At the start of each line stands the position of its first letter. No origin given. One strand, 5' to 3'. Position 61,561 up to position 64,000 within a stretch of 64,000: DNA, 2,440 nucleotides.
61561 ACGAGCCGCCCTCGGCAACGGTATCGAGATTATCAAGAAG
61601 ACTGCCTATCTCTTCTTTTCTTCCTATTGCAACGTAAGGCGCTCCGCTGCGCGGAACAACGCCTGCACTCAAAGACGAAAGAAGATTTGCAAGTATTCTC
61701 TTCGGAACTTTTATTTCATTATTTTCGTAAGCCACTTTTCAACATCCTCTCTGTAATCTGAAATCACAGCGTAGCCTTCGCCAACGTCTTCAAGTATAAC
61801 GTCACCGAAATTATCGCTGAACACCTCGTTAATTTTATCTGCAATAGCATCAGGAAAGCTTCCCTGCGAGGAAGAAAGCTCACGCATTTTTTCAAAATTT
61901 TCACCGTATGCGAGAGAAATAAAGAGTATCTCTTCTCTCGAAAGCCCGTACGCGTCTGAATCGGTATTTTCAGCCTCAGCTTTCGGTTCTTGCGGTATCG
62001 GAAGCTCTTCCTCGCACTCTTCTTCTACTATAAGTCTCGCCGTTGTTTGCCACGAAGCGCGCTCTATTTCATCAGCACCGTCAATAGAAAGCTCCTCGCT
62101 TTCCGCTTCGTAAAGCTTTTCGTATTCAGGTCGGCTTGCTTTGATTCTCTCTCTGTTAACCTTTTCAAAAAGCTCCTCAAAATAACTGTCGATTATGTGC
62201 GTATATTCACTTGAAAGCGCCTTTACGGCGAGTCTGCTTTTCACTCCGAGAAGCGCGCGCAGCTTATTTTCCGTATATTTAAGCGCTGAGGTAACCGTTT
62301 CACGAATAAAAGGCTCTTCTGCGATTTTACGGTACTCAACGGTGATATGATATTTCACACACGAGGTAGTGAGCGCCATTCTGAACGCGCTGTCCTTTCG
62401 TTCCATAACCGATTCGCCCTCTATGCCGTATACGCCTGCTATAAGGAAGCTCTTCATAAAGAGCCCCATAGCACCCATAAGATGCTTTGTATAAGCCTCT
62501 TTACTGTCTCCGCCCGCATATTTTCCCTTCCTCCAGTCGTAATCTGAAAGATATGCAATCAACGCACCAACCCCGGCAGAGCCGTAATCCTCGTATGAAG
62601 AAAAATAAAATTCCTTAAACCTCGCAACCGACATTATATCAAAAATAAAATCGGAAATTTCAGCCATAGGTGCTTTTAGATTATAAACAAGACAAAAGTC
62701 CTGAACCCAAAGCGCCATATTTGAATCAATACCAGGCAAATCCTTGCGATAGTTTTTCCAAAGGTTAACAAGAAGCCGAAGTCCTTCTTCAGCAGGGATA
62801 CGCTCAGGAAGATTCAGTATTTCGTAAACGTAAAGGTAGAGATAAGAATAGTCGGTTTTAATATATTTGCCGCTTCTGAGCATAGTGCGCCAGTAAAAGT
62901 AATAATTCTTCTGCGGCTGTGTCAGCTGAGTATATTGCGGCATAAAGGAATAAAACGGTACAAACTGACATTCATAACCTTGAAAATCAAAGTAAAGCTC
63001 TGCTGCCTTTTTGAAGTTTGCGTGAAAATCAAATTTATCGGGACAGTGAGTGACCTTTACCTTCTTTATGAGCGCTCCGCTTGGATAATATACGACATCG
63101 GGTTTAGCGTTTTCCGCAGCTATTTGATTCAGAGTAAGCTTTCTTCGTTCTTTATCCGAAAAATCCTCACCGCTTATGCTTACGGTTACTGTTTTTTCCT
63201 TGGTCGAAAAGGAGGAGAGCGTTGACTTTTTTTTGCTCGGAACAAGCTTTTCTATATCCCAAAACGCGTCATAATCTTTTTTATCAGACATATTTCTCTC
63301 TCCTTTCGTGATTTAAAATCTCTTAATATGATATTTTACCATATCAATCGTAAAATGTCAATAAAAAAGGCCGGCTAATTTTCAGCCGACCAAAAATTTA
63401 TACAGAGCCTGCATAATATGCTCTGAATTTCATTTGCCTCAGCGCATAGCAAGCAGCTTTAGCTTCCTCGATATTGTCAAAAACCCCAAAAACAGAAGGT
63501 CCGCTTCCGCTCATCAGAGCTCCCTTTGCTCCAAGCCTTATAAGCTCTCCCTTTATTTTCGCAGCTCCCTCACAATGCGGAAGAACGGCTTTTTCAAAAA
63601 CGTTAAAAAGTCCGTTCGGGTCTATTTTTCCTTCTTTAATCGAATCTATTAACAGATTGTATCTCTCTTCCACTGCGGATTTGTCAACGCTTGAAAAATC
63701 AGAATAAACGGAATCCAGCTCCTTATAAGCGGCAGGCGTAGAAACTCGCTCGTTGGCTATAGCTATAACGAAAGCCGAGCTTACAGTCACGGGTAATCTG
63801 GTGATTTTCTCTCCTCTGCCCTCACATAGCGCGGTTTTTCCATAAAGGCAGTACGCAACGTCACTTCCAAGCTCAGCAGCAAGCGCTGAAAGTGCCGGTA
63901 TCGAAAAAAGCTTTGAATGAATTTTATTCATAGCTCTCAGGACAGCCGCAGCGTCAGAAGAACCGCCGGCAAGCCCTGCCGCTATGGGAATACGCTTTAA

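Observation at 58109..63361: Self-contained TerB-N/TerB-C + DUF2791-like ATPase + Lhr-like DEAH helicase operon (Shango-type conflict system) between ispE and hslO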

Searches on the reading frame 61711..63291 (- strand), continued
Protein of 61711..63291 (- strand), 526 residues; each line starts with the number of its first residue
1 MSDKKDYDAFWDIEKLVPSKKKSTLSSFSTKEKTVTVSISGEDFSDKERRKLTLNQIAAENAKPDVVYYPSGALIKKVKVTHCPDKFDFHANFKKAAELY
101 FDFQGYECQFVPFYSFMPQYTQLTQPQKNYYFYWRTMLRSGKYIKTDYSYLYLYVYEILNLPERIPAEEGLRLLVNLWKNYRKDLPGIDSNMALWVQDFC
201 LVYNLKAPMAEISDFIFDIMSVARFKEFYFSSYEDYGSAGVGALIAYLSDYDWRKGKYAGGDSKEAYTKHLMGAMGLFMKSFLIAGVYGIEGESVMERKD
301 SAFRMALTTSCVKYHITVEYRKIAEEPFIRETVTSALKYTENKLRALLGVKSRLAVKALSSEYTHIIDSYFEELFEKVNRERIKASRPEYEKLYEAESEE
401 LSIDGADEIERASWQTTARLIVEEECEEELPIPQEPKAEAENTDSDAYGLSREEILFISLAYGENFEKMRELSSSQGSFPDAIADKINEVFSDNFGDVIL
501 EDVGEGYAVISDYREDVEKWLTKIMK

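Call 86: search_protein_families(library=pfam, proteins=[L082:6656-7828:+, L082:13252-14151:+, L090:13401-14633:-, L071:3599-4282:-, L071:10778-11674:-, L092:3498-4976:+, L092:13007-14788:+, L045:2399-3352:-, L045:9250-10098:+, L039:14858-17197:+], max_evalue=0.00001)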
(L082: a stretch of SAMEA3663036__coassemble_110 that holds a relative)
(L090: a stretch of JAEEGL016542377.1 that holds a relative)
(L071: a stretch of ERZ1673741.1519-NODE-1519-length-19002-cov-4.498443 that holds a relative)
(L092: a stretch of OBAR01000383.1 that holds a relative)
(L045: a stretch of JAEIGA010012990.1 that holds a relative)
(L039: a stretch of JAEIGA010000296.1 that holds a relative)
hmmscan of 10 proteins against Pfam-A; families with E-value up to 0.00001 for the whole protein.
L082:6656-7828:+ (390 aa): 3 families
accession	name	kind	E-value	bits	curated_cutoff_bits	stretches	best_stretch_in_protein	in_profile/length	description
PF06071.19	YchF-GTPase_C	-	3e-38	130.2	27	1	306-389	1-84/84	Protein of unknown function (DUF933)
PF01926.29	MMR_HSR1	-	8.9e-24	84.2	21.9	1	29-142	2-95/113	50S ribosome-binding GTPase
PF02421.24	FeoB_N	-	6.7e-09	35.9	27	1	29-74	3-48/156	Ferrous iron transport protein B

L082:13252-14151:+ (299 aa): 1 family
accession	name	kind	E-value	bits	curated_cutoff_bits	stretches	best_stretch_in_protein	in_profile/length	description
PF01261.30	AP_endonuc_2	-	5.3e-27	95.5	31.1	1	44-267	4-234/249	Xylose isomerase-like TIM barrel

L090:13401-14633:- (410 aa): 0 families

L071:3599-4282:- (227 aa): 3 families
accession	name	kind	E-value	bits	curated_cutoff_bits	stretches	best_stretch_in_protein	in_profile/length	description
PF18765.7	Polbeta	-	1.3e-13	51.4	26.9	1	142-225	6-91/93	Polymerase beta, Nucleotidyltransferase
PF01909.29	NTP_transf_2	-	2.6e-08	34.6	21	1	136-199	5-72/93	Nucleotidyltransferase domain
PF01381.28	HTH_3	-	2.6e-07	31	23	1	70-103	1-34/55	Helix-turn-helix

L071:10778-11674:- (298 aa): 1 family
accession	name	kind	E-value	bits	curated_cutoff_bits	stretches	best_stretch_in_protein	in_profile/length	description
PF01261.30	AP_endonuc_2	-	9.6e-21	75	31.1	1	27-278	2-233/249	Xylose isomerase-like TIM barrel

L092:3498-4976:+ (492 aa): 1 family
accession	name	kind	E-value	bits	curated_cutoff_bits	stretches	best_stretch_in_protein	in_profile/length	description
PF01554.23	MatE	-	8e-29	100.8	24.9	2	33-196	1-160/161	MatE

L092:13007-14788:+ (593 aa): 0 families

L045:2399-3352:- (317 aa): 2 families
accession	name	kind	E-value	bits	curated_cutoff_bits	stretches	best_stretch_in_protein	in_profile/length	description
PF01687.23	Flavokinase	-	7.4e-40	136.5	19.6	1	193-316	1-124/124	Riboflavin kinase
PF06574.18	FAD_syn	-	3e-31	108.8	27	1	20-151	5-137/158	FAD synthetase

L045:9250-10098:+ (282 aa): 1 family
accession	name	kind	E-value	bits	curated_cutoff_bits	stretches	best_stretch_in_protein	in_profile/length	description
PF02645.21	DegV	-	1e-66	225.6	27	1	7-281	4-279/280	Uncharacterised protein, DegV family COG1307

L039:14858-17197:+ (779 aa): 2 families
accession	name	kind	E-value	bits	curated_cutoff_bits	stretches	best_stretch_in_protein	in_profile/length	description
PF13597.11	NRDD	-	4.5e-204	679.7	26.2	1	122-767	1-562/562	Anaerobic ribonucleoside-triphosphate reductase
PF03477.21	ATP-cone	-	5.8e-23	81.7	25.8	1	4-93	2-87/88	ATP cone domain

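Call 92: fold_search(model_id=the predicted structure, library=pdb)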
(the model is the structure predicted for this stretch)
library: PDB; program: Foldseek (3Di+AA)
matches with E <= 10: 101; with E <= 0.001: 0
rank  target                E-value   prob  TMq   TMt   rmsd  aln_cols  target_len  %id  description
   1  5xxp_A                1.1e+00  0.92  0.12  0.52   3.5        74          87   19  Crystal structure of CbnR_DBD-DNA complex (released 2018-01-17)
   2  5y2v_B                1.2e+00  0.87  0.11  0.18   3.7        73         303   12  Strcutrue of the full-length CcmR complexed with 2-OG from Synechocystis PCC6803 (released 2017-12-27)
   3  4ihs_C                1.5e+00  0.72  0.11  0.45   4.2        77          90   12  Crystal Structure of BenM_DBD/catB site 1 DNA Complex (released 2013-07-10)
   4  4ihs_B                1.5e+00  0.69  0.11  0.44   4.1        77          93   12  Crystal Structure of BenM_DBD/catB site 1 DNA Complex (released 2013-07-10)
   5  4pzj                  1.8e+00  0.63  0.11  0.51   4.1        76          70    9  1.60 Angstrom resolution crystal structure of a transcriptional regulator of the LysR family from Eggerthella lenta DSM  (released 2014-04-23)
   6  4m5d_A                2.0e+00  0.03  0.10  0.06  20.4       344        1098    8  Crystal structure of the Utp22 and Rrp7 complex from Saccharomyces cerevisiae (released 2013-11-06)
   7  5z4y_A                2.1e+00  0.72  0.11  0.48   3.9        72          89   12  Crystal structure of PaCysB NTD domain with space group P4 (released 2019-01-23)
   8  5z4z_B                2.2e+00  0.72  0.12  0.50   3.9        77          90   12  Crystal structure of PaCysB NTD domain with space group C2 (released 2019-01-23)
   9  7kft_E                2.4e+00  0.03  0.09  0.12  23.4       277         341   12  Partial Cas6-RT-Cas1--Cas2 complex (released 2021-03-31)
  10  5z4z_A                2.5e+00  0.69  0.12  0.51   3.8        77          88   10  Crystal structure of PaCysB NTD domain with space group C2 (released 2019-01-23)
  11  5bw8_C                2.5e+00  0.10  0.16  0.25  18.2       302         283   10  2.8 A crystal structure of a Get3-Get4-Get5 intermediate complex from S.cerevisiae (released 2015-10-14)
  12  6vqu_A                2.7e+00  0.04  0.10  0.09  26.4       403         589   11  Structure of a bacterial Atm1-family ABC exporter (released 2020-07-29)
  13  1ro6_A                2.7e+00  0.04  0.09  0.11  25.4       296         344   14  Crystal structure of PDE4B2B complexed with Rolipram (R & S) (released 2004-12-07)
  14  7d98_Q                2.8e+00  0.69  0.12  0.20   3.5        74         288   18  Crystal structure of full-length CbnR complexed with the target DNA complex (released 2021-03-10)
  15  5y2v_D                2.8e+00  0.66  0.11  0.18   3.8        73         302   12  Strcutrue of the full-length CcmR complexed with 2-OG from Synechocystis PCC6803 (released 2017-12-27)
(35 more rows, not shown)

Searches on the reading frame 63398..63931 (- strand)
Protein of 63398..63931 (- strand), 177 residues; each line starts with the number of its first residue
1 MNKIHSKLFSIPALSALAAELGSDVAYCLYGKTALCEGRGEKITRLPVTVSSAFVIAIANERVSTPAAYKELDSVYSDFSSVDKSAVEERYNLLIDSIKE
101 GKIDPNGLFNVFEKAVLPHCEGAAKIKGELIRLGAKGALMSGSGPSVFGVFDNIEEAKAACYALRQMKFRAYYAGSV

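Call 20: search_protein_families(library=ncbifam, proteins=[window:63398-63931:-], max_evalue=0.001)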
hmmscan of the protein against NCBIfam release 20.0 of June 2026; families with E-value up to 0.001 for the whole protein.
window:63398-63931:- (177 aa): 8 families
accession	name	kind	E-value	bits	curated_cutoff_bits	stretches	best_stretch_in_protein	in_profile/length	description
TIGR00154.1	ispE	equivalog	1.8e-25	90.1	138.7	1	2-168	117-274/294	4-(cytidine 5'-diphospho)-2-C-methyl-D-erythritol kinase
NF002870.0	PRK03188.1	equivalog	1.9e-22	79.3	286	1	8-168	129-287/310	4-(cytidine 5'-diphospho)-2-C-methyl-D-erythritol kinase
NF011202.0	PRK14608.1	equivalog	6.4e-18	65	204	1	10-172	131-286/294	4-(cytidine 5'-diphospho)-2-C-methyl-D-erythritol kinase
NF011205.0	PRK14611.1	equivalog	5.2e-12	45.8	364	1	1-161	109-262/275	4-(cytidine 5'-diphospho)-2-C-methyl-D-erythritol kinase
NF011207.0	PRK14613.1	equivalog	8e-10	38.4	359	1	8-166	128-285/297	4-(cytidine 5'-diphospho)-2-C-methyl-D-erythritol kinase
NF002288.1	PRK01212.1-4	equivalog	3.1e-06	26.4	194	1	25-166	138-280/303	homoserine kinase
TIGR01920.1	Shik_kin_archae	equivalog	0.00032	20.1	126.85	0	129-159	224-254/266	shikimate kinase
NF003216.0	PRK04181.1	equivalog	0.00044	20.1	191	1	9-150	123-253/257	4-(cytidine 5'-diphospho)-2-C-methyl-D-erythritol kinase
